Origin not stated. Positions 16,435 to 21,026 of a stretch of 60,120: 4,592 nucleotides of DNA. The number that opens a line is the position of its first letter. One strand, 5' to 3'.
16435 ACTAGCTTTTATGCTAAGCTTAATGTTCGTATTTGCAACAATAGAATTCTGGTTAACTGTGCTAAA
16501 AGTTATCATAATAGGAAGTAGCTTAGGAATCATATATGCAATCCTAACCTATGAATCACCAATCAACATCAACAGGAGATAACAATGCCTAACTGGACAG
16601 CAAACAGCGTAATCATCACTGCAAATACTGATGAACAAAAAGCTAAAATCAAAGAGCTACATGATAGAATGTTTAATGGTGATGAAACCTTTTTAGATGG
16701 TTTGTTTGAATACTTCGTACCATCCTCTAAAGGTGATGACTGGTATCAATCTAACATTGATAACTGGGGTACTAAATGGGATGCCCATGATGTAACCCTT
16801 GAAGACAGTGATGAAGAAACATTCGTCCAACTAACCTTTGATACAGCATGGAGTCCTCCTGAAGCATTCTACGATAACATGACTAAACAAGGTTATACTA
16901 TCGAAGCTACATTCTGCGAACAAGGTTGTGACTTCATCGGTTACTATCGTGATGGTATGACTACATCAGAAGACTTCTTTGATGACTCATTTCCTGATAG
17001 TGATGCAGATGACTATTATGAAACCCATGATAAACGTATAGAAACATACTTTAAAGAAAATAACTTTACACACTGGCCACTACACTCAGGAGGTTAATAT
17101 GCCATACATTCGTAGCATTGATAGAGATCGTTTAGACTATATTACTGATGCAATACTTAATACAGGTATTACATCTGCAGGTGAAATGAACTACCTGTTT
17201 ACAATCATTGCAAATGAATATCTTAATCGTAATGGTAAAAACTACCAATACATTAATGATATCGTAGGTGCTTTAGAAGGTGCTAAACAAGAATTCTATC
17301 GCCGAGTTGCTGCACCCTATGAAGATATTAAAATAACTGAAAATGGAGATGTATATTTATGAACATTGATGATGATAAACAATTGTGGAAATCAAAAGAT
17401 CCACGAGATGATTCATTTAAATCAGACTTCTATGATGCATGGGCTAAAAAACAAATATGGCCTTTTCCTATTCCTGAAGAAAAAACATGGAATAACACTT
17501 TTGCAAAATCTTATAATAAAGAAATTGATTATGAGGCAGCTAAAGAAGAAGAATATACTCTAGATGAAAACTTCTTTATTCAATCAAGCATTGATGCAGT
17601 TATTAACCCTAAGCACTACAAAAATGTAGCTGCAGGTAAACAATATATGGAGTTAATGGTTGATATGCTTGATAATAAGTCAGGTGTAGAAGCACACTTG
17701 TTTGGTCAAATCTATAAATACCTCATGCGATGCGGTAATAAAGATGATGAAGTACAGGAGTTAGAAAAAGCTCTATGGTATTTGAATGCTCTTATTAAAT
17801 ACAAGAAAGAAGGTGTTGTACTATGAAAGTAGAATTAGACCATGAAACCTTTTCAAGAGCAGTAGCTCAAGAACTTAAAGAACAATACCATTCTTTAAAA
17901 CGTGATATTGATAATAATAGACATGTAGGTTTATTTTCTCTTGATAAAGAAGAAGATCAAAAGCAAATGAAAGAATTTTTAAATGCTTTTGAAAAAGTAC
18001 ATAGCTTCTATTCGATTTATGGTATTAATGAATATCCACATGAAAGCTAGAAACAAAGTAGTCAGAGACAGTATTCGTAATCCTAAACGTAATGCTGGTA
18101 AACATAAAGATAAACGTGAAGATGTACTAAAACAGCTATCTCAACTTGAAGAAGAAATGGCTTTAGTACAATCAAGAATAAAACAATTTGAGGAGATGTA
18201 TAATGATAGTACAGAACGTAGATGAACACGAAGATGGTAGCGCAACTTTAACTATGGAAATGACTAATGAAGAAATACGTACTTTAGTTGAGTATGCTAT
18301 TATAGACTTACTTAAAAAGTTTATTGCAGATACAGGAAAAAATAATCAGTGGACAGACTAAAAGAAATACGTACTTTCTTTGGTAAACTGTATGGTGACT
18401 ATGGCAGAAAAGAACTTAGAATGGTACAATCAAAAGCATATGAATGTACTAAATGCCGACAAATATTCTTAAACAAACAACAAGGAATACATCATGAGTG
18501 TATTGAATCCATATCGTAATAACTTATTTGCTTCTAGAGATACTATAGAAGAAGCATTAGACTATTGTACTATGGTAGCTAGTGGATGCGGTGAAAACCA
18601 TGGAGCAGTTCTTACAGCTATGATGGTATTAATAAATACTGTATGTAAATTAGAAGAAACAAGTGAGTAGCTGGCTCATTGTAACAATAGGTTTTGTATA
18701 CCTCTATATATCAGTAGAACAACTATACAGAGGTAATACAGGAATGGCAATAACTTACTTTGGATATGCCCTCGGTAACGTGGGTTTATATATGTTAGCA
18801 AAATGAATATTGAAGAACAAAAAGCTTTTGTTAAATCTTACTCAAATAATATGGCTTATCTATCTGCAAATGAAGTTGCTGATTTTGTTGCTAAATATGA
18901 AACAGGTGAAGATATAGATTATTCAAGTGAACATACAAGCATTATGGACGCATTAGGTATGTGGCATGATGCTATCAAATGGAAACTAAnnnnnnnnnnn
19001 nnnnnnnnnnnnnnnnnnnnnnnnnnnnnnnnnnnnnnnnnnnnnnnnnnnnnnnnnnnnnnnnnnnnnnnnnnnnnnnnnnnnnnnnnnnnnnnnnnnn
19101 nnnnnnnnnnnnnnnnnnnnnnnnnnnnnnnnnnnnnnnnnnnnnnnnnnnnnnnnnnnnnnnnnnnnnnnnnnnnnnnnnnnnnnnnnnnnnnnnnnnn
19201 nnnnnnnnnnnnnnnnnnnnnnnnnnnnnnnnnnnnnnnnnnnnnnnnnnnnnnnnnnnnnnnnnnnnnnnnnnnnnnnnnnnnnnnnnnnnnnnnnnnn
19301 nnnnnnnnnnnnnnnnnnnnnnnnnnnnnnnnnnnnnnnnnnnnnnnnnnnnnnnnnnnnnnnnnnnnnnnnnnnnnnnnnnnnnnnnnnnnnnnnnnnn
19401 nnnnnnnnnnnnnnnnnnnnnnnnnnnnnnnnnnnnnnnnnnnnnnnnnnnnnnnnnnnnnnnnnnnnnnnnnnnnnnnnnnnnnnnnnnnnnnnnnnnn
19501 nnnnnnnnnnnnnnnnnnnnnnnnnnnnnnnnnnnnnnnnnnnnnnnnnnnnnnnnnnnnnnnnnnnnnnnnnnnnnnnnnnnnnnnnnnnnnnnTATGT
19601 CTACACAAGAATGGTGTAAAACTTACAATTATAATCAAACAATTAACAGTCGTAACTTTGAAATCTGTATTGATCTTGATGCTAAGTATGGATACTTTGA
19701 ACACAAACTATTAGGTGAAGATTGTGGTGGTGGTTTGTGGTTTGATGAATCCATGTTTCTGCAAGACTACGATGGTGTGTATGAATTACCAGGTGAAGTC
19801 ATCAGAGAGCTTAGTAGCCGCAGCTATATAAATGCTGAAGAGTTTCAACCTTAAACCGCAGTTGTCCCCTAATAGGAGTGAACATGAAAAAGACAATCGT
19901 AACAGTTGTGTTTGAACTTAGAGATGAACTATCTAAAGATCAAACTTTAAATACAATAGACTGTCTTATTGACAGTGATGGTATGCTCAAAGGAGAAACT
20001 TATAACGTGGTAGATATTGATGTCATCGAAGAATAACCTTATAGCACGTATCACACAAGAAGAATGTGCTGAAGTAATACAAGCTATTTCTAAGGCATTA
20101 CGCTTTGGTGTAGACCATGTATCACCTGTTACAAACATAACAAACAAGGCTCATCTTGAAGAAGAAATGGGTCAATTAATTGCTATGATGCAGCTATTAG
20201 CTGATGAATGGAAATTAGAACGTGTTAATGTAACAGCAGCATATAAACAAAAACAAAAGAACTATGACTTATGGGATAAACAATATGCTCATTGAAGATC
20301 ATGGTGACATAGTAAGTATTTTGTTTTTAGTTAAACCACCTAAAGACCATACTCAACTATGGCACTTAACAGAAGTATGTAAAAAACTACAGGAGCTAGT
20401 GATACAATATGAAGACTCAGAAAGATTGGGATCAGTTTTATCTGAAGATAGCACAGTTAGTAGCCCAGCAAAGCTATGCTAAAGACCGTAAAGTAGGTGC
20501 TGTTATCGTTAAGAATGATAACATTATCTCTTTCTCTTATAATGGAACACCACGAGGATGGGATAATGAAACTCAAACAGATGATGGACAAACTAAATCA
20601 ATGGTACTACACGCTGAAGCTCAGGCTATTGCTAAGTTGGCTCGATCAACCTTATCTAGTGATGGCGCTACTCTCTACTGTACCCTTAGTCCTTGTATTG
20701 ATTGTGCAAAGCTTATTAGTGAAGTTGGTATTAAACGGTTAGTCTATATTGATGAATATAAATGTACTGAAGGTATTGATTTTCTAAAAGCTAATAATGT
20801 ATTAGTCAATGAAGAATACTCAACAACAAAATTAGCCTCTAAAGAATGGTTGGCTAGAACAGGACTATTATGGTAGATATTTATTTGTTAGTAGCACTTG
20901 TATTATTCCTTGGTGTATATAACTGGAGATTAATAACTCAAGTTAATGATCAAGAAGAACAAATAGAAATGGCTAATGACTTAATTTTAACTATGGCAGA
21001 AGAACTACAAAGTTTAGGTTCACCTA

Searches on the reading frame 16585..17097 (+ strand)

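Call 42: search_protein_families(library=pfam, max_evalue=0.01, proteins=[window:16585-17097:+])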
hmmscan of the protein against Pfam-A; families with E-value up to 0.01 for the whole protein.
window:16585-17097:+ (170 aa): 1 family
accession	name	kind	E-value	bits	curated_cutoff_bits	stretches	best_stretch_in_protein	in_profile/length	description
PF18406.6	DUF1281_C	-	3.1e-05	24.2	22.8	1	64-143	5-80/88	Ferredoxin-like domain in Api92-like protein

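Call 44: search_protein_families(library=ncbifam, max_evalue=0.001, proteins=[window:16585-17097:+])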
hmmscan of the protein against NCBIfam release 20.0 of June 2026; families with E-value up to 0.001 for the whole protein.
window:16585-17097:+ (170 aa): 0 families

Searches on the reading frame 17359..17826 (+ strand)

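Call 42: search_protein_families(library=pfam, max_evalue=0.01, proteins=[window:17359-17826:+])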
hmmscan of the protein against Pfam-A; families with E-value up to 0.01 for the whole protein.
window:17359-17826:+ (155 aa): 1 family
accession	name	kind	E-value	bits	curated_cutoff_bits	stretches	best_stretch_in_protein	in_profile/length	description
PF11753.13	DUF3310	-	1.9e-08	34.7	24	1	83-143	3-60/60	Protein of unknwon function (DUF3310)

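Call 44: search_protein_families(library=ncbifam, max_evalue=0.001, proteins=[window:17359-17826:+])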
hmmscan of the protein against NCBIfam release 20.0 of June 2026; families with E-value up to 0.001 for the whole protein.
window:17359-17826:+ (155 aa): 0 families

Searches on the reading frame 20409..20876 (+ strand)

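Call 42: search_protein_families(library=pfam, max_evalue=0.01, proteins=[window:20409-20876:+])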
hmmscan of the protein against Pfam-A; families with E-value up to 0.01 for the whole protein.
window:20409-20876:+ (155 aa): 8 families
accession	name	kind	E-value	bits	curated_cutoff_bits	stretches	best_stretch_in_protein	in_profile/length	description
PF00383.29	dCMP_cyt_deam_1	-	2.5e-24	85.5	25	1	6-113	2-100/102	Cytidine and deoxycytidylate deaminase zinc-binding region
PF14437.12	MafB19-deam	-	3.7e-17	63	27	1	6-117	2-103/142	MafB19-like deaminase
PF14439.12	Bd3614-deam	-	1.4e-05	25.5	38.5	1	61-110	29-85/113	Bd3614-like deaminase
PF08210.17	APOBEC_N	-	0.00011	22.7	25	1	58-106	35-88/170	APOBEC-like N-terminal domain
PF18750.7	SNAD4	-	0.00077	19.9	27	1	64-106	29-74/130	Secreted Novel AID/APOBEC-like Deaminase 4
PF14440.12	XOO_2897-deam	-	0.00085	19.8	27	1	49-107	11-73/101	Xanthomonas XOO_2897-like deaminase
PF18772.7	APOBEC2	-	0.001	19.5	26.8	1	53-105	34-91/175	APOBEC2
PF18778.7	NAD1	-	0.0031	18.1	27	1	59-105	40-92/175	Novel AID APOBEC clade 1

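Call 44: search_protein_families(library=ncbifam, max_evalue=0.001, proteins=[window:20409-20876:+])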
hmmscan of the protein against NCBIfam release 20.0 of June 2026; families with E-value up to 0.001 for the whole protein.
window:20409-20876:+ (155 aa): 4 families
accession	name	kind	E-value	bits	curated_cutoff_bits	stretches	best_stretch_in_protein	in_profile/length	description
NF041025.1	antiphage_deaminase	equivalog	7e-23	81.2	400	1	54-132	325-404/437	anti-phage dCTP deaminase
TIGR02571.1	ComEB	equivalog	4.7e-21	75.3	219.45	1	6-134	4-136/151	ComE operon protein 2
TIGR00326.1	eubact_ribD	equivalog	8e-09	35.2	156.35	1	26-137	18-120/343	bifunctional diaminohydroxyphosphoribosylaminopyrimidine deaminase/5-amino-6-(5-phosphoribosylamino)uracil reductase RibD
NF008113.2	PRK10860.1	equivalog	1.8e-08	34.4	150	1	8-115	7-105/165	tRNA adenosine(34) deaminase TadA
